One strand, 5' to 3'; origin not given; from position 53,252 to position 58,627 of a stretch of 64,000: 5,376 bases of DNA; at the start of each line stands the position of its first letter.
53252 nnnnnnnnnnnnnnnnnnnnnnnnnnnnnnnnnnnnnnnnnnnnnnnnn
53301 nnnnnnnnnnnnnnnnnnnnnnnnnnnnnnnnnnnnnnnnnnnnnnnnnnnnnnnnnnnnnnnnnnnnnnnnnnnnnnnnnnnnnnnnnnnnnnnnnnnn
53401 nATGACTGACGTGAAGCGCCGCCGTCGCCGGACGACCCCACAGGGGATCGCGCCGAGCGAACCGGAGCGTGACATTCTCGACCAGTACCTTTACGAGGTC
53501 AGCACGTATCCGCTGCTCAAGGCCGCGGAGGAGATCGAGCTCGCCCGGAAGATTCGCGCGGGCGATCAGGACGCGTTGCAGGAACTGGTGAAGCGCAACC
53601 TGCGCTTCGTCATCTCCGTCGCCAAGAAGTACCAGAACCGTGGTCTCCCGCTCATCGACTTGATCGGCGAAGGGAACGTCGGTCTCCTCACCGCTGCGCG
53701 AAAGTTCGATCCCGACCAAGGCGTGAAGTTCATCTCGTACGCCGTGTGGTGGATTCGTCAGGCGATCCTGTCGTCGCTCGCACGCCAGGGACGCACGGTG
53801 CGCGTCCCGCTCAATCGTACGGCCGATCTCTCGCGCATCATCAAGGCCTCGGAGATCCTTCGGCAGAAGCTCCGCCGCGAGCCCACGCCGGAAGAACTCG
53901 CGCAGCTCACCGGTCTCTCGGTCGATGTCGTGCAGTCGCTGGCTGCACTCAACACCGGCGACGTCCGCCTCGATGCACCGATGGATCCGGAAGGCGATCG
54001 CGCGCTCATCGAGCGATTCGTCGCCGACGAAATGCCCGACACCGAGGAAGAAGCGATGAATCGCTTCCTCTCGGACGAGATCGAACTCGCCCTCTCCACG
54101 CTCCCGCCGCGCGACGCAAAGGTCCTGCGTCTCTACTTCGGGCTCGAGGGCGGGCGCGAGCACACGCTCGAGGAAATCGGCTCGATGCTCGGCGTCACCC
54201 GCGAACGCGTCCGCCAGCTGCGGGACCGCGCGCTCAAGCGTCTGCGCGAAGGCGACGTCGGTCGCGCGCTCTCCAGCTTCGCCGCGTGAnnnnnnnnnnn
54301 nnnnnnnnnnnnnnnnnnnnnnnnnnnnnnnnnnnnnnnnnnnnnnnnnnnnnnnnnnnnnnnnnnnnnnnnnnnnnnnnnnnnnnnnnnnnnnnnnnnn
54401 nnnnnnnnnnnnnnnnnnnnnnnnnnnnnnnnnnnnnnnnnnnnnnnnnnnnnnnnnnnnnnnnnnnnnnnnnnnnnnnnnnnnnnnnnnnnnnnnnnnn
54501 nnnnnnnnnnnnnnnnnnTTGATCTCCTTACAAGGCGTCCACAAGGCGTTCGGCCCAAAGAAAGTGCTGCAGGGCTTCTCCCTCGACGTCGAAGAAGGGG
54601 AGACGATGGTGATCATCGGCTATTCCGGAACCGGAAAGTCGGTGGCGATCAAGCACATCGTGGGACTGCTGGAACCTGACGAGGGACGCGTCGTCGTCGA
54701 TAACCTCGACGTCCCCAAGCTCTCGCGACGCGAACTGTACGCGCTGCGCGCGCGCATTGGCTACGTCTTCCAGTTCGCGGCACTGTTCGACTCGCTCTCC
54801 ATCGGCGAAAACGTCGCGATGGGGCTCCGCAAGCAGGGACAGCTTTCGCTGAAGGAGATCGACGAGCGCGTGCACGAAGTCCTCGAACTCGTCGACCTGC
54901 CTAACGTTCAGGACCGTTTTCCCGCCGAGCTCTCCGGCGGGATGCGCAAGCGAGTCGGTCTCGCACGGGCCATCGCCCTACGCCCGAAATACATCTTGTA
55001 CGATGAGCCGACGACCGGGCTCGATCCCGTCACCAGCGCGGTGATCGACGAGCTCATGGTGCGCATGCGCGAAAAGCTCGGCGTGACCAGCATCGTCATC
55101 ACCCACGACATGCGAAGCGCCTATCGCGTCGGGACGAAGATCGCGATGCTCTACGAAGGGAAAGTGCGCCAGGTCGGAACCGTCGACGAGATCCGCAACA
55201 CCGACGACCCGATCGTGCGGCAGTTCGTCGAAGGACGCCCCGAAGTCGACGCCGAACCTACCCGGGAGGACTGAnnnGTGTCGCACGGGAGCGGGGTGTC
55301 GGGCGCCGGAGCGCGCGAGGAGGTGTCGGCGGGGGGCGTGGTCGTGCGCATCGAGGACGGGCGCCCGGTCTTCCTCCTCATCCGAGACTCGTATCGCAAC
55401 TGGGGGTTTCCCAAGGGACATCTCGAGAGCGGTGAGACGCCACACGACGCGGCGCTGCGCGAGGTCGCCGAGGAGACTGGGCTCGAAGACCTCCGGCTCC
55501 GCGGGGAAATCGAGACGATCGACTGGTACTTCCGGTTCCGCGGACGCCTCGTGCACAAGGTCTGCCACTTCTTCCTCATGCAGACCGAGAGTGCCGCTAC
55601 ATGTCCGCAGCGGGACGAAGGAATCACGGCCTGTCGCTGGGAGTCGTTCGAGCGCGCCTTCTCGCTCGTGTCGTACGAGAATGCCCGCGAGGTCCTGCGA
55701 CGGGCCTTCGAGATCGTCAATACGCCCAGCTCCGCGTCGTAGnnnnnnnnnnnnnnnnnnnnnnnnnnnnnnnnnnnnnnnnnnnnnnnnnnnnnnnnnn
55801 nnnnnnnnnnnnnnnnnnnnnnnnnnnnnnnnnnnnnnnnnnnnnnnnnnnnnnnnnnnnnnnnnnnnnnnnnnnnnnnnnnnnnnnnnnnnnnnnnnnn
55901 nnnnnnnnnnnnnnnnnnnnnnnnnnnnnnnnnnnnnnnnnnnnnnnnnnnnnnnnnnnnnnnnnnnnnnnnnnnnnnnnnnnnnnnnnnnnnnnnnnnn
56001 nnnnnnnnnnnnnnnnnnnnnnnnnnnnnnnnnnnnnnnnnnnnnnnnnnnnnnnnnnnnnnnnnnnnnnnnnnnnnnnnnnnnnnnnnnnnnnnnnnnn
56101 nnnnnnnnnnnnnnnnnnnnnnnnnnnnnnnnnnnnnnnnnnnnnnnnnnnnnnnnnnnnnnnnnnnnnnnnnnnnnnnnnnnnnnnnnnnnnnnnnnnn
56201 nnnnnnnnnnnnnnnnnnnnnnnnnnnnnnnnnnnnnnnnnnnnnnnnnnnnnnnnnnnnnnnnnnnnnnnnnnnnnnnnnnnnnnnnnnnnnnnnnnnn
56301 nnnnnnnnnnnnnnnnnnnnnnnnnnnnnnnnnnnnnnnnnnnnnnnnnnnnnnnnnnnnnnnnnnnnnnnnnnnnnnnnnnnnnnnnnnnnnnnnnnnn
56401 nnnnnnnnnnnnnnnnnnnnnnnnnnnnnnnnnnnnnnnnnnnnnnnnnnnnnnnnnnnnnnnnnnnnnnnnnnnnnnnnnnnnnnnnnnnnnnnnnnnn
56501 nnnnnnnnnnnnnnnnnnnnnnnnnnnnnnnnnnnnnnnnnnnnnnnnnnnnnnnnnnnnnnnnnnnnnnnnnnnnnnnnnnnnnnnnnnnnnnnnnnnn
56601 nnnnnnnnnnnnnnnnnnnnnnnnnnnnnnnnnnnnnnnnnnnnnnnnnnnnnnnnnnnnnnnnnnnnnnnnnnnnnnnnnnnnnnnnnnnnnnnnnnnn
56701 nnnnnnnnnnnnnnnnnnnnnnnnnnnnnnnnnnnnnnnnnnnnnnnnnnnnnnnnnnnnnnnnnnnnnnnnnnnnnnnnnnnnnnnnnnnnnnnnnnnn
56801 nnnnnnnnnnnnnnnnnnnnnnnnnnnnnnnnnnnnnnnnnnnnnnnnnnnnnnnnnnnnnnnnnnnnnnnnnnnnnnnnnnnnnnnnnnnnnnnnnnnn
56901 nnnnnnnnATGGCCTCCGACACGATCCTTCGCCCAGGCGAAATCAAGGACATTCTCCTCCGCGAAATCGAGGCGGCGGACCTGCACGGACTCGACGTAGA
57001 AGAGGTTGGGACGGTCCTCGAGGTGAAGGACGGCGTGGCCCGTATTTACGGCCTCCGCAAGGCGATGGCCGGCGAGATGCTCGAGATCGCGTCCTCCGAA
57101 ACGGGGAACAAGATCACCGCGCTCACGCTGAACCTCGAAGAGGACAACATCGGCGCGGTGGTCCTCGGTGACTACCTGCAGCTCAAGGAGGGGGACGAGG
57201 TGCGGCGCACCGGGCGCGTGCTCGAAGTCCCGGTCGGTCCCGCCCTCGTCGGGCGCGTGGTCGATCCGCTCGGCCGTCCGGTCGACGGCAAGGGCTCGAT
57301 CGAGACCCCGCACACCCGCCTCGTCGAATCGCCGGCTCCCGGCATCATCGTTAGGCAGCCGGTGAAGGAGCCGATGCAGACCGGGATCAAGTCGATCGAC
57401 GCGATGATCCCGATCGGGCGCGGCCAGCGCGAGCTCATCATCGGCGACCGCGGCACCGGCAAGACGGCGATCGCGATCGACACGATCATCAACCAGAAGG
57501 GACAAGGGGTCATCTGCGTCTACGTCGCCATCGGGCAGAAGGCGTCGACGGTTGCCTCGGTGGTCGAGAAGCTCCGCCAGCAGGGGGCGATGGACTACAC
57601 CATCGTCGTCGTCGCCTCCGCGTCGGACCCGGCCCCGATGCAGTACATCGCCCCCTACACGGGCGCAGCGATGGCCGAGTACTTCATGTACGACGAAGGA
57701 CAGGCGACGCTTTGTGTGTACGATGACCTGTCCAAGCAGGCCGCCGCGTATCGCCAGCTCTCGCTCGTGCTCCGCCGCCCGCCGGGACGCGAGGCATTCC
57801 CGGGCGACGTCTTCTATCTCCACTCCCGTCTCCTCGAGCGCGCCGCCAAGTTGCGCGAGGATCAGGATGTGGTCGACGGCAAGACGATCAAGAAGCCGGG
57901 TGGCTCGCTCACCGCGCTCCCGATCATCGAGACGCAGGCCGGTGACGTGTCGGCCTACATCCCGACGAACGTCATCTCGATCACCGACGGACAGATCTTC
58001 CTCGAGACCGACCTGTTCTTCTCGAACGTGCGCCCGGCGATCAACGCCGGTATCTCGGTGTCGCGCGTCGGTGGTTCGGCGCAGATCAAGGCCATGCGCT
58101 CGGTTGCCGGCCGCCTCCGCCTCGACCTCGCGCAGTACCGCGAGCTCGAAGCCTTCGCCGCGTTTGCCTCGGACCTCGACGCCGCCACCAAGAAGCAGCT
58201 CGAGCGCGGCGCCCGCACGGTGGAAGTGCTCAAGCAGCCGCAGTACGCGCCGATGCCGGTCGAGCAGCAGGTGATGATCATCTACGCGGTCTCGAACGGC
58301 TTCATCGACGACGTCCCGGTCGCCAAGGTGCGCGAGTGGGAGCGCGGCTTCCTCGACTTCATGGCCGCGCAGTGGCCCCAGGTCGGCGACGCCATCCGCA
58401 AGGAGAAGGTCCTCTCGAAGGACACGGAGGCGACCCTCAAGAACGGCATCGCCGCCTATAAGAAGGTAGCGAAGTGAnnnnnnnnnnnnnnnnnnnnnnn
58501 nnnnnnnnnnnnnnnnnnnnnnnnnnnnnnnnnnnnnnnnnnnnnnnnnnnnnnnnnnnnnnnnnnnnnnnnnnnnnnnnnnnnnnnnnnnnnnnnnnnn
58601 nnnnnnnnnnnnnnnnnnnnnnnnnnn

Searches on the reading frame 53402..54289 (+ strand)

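Call 9: search_protein_families(library=pfam, proteins=[window:53402-54289:+])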
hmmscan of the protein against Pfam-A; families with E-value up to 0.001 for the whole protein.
window:53402-54289:+ (295 aa): 5 families
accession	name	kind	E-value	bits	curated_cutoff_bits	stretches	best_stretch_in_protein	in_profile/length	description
PF04542.20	Sigma70_r2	-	1.6e-20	73.1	24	1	62-132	1-71/71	Sigma-70 region 2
PF04545.22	Sigma70_r4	-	1.2e-18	66.8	24.1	1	230-283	1-50/50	Sigma-70, region 4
PF04539.22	Sigma70_r3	-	2.8e-14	53.4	25.3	1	143-216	3-76/78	Sigma-70 region 3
PF00140.25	Sigma70_r1_2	-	5e-12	46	22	1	24-56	1-33/34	Sigma-70 factor, region 1.2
PF08281.18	Sigma70_r4_2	-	1.1e-06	28.6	25.7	1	225-281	2-54/54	Sigma-70, region 4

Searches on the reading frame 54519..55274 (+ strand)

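Call 9: search_protein_families(library=pfam, proteins=[window:54519-55274:+])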
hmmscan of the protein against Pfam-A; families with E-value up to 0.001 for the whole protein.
window:54519-55274:+ (251 aa): 1 family
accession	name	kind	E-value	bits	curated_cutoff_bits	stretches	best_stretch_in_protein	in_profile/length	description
PF00005.33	ABC_tran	-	2.7e-33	115.9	25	1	17-166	1-137/137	ABC transporter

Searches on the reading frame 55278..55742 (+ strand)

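Call 9: search_protein_families(library=pfam, proteins=[window:55278-55742:+])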
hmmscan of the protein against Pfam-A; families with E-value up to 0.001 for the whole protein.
window:55278-55742:+ (154 aa): 1 family
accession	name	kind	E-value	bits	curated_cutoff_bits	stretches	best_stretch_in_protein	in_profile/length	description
PF00293.34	NUDIX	-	5.6e-20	72.2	21.1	1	20-140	7-131/134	NUDIX domain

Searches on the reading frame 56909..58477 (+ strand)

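Call 9: search_protein_families(library=pfam, proteins=[window:56909-58477:+])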
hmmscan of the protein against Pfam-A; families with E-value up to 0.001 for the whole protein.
window:56909-58477:+ (522 aa): 4 families
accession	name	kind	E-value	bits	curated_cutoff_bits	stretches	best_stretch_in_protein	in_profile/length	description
PF00006.31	ATP-synt_ab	-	1.2e-80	270.6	29.5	1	159-385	1-213/213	ATP synthase alpha/beta family, nucleotide-binding domain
PF00306.32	ATP-synt_ab_C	-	2.9e-49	167.1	27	1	392-515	1-124/126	ATP synthase alpha/beta chain, C terminal domain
PF02874.29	ATP-synt_ab_N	-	3.4e-15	56.7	20.9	1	30-102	2-69/69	ATP synthase alpha/beta family, beta-barrel domain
PF06745.19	ATPase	-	3.4e-06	27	26.6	1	157-221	2-69/231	KaiC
